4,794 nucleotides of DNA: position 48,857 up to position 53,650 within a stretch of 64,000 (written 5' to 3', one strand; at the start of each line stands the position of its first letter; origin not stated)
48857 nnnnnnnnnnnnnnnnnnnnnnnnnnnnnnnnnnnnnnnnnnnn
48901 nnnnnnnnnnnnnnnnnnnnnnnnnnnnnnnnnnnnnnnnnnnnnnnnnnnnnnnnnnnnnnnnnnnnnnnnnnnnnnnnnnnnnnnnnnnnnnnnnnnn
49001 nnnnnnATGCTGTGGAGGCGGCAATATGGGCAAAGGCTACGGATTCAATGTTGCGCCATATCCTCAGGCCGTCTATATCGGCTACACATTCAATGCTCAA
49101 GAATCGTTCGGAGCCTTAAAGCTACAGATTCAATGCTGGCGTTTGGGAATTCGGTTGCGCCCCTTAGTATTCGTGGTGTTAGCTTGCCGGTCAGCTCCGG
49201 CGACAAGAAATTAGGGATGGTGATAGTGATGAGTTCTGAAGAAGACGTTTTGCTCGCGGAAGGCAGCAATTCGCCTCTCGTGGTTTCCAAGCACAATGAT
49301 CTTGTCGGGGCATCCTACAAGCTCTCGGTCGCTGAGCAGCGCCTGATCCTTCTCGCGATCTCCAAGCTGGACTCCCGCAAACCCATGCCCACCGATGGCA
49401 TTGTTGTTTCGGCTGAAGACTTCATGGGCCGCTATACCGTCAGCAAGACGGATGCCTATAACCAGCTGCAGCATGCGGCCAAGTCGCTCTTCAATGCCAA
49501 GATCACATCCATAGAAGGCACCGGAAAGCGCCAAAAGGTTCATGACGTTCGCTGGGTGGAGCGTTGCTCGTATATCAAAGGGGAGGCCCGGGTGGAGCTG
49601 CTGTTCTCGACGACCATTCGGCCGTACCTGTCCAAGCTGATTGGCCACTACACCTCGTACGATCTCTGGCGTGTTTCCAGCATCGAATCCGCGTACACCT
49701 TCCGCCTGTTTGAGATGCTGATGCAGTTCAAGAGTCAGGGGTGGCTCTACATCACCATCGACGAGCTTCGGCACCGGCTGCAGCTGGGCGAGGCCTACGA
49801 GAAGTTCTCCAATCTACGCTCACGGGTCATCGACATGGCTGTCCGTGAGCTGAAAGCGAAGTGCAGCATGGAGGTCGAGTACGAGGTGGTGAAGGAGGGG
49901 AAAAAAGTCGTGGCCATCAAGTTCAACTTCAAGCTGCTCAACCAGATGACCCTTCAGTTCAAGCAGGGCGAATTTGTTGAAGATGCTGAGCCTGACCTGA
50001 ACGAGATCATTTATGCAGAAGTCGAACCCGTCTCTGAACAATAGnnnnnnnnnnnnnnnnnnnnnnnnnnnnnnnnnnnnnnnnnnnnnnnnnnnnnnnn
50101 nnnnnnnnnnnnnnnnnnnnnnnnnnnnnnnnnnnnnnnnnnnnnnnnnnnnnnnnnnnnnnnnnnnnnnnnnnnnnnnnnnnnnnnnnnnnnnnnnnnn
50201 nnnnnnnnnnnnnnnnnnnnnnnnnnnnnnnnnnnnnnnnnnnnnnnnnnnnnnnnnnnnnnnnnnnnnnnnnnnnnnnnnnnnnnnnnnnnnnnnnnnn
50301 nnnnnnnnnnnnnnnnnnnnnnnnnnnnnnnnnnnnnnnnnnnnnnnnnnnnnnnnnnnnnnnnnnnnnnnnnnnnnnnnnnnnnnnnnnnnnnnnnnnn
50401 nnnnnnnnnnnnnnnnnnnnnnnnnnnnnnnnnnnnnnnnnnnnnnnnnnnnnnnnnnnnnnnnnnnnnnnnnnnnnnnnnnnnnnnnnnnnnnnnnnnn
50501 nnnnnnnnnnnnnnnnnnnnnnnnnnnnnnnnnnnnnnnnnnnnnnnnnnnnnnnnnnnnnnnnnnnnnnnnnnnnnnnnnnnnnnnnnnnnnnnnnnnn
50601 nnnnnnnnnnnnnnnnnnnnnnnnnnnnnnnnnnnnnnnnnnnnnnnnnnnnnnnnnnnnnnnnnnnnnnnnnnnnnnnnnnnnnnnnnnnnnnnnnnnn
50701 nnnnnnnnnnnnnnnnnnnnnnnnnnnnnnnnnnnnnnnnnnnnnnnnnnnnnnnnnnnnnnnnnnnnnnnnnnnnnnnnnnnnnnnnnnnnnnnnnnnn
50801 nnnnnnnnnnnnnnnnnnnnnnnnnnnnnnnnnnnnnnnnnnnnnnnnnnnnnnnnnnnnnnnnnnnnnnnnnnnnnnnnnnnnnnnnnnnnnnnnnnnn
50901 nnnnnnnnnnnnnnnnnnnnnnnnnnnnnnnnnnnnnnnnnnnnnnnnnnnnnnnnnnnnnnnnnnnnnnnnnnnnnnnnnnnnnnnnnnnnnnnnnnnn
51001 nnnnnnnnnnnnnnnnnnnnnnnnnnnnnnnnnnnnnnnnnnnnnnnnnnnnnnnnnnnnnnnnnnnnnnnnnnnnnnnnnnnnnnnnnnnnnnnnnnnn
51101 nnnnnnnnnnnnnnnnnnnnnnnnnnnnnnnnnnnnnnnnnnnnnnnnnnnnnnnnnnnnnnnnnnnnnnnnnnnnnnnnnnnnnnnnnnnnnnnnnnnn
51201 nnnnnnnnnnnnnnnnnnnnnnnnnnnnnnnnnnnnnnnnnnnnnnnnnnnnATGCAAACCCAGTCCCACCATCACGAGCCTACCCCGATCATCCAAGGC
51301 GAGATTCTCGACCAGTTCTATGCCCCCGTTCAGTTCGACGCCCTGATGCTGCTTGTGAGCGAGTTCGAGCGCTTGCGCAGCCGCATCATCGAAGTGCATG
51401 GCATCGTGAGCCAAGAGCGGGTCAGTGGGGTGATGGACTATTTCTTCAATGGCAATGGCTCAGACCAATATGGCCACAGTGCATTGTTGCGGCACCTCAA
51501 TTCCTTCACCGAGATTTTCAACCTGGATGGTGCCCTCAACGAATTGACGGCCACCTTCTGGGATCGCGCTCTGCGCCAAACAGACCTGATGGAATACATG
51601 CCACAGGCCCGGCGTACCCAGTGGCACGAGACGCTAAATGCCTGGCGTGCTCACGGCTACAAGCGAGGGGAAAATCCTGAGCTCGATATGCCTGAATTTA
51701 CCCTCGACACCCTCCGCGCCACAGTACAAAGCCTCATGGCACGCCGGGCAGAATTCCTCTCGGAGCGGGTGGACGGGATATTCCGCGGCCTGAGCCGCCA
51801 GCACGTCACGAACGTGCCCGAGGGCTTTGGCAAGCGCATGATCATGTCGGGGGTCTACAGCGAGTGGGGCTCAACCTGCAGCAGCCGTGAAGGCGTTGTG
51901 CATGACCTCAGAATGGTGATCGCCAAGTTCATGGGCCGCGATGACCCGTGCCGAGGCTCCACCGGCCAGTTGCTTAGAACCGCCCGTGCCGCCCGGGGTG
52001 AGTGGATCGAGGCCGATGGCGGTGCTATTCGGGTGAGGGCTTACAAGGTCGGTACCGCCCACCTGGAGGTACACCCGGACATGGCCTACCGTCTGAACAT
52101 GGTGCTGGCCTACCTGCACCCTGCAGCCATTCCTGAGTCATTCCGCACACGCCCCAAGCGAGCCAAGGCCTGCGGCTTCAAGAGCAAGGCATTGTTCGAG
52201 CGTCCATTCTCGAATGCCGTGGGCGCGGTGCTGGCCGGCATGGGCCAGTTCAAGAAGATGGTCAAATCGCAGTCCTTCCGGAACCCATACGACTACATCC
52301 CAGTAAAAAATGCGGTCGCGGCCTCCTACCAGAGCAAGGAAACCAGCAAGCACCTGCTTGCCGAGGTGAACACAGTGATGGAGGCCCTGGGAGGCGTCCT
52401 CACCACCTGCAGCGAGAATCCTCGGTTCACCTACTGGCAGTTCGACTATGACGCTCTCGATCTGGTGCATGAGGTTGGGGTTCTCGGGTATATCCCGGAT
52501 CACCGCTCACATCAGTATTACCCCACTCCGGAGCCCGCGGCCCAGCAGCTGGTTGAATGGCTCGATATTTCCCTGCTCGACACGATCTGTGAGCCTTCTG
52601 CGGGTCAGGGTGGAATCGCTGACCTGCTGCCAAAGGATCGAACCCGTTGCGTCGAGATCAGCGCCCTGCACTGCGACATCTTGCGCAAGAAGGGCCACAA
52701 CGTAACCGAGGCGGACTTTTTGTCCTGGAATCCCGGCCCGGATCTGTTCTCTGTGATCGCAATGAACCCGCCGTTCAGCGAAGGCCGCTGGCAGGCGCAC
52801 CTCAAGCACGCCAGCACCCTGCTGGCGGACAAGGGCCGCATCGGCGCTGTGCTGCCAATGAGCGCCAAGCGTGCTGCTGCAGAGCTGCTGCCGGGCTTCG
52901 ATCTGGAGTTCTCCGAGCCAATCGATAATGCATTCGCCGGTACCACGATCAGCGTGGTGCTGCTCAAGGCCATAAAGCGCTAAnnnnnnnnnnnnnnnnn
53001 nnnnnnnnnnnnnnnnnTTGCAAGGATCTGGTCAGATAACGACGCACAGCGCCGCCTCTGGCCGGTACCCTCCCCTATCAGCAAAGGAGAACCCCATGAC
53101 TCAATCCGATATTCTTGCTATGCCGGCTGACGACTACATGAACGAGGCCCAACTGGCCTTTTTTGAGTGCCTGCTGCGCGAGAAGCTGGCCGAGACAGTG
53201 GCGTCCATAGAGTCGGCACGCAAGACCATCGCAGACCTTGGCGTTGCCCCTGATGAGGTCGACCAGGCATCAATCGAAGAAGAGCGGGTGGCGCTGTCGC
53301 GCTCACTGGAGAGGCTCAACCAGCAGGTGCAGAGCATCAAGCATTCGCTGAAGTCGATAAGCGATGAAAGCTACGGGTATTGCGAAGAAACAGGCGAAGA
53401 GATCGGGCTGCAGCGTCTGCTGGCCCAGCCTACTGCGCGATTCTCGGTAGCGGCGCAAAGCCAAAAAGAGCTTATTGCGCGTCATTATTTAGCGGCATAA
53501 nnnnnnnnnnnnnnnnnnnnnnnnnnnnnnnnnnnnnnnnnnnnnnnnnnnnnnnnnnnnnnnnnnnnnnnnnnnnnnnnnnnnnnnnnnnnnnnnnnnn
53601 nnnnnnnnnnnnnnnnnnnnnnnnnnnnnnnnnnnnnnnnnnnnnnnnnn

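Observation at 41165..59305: Recurrent GCTTGGG(A/T)TT box about 50 bp upstream of many plus-strand genes, three times paired with a 35-bp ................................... element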

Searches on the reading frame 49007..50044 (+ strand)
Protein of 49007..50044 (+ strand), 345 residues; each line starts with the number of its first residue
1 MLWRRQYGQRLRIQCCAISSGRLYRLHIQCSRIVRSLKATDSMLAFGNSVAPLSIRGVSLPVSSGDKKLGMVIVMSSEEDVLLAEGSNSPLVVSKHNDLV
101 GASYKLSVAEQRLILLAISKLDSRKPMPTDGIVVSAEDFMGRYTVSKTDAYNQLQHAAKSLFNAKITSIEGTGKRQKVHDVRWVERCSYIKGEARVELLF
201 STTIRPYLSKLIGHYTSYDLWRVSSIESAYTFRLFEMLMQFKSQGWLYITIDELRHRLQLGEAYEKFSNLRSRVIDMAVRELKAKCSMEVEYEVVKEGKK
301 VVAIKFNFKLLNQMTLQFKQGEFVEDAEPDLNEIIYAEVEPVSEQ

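Call 8: search_protein_families(library=ncbifam, proteins=[window:49007-50044:+])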
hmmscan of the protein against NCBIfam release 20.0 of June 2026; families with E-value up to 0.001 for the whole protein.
window:49007-50044:+ (345 aa): 2 families
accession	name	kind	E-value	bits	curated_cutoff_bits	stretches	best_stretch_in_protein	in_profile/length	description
NF038290.1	repM_Acin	exception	5.9e-54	183.4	250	1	92-312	2-227/304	replication initiation protein RepM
NF010305.0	PRK13742.1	equivalog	4.6e-22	78.6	342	1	91-316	16-250/251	replication initiation protein RepE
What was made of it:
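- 49141..49177 (+): Variant box at the rep promoter: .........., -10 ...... (49165-49170). It abuts the last iteron (49122-49135). Drives rep (ATG about 49229). Rep_3 family assignment is from call 8.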

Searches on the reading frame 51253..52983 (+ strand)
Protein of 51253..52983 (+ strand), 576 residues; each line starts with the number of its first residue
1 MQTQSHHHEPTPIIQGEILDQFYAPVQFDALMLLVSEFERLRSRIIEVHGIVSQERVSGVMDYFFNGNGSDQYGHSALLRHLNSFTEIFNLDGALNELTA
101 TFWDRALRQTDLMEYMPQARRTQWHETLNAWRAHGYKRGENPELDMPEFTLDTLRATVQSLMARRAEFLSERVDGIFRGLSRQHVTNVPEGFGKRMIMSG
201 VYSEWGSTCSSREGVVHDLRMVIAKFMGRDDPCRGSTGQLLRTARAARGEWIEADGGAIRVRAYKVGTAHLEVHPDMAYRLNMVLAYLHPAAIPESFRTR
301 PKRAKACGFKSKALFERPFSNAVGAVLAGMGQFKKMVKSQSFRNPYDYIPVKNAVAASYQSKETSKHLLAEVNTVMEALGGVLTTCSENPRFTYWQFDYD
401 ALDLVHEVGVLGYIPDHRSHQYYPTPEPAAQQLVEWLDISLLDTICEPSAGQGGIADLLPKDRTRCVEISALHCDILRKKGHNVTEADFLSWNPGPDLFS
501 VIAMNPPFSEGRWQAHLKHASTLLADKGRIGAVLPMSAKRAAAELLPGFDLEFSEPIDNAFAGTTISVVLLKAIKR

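Call 8: search_protein_families(library=ncbifam, proteins=[window:51253-52983:+])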
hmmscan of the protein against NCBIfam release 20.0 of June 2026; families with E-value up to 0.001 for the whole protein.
window:51253-52983:+ (576 aa): 0 families

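Call 10: search_protein_families(library=pfam, proteins=[window:51253-52983:+], max_evalue=0.01)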
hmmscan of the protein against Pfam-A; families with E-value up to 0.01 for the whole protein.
window:51253-52983:+ (576 aa): 1 family
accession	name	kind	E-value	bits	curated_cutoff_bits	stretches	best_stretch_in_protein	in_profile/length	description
PF13708.11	DUF4942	-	9.2e-21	74.8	25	1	96-287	2-186/190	Domain of unknown function (DUF4942)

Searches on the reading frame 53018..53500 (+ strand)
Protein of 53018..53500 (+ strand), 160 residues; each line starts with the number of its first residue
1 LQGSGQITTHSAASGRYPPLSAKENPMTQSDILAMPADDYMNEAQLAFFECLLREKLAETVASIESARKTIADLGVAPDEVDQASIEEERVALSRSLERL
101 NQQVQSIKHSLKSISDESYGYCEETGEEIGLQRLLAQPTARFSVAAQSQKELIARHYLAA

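Call 60: search_protein_families(library=phrogs, proteins=[window:53018-53500:+], max_evalue=0.01)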
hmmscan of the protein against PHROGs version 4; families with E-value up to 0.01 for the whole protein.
window:53018-53500:+ (160 aa): 1 family
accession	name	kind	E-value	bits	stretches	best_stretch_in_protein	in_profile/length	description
phrog_54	-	other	6.6e-08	33.7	1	95-157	11-71/75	DksA-like zinc-finger protein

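Call 62: search_protein_families(library=pfam, proteins=[window:53018-53500:+], max_evalue=0.1)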
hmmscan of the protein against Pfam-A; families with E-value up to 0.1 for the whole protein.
window:53018-53500:+ (160 aa): 4 families
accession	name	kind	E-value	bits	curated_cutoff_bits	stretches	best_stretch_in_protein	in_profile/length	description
PF01258.23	zf-dskA_traR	-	1.4e-10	41.4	24.9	1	118-151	2-35/36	Prokaryotic dksA/traR C4-type zinc finger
PF21157.2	DksA_N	-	2.3e-05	25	27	1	45-114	1-71/71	DnaK suppressor protein DksA, N-terminal domain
PF09789.14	CC149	-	0.0061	16.3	30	1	27-118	61-158/316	Coiled-coil domain-containing protein 149-A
PF16474.11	KIND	-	0.0084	16.4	26.7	1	61-128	73-144/197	Kinase non-catalytic C-lobe domain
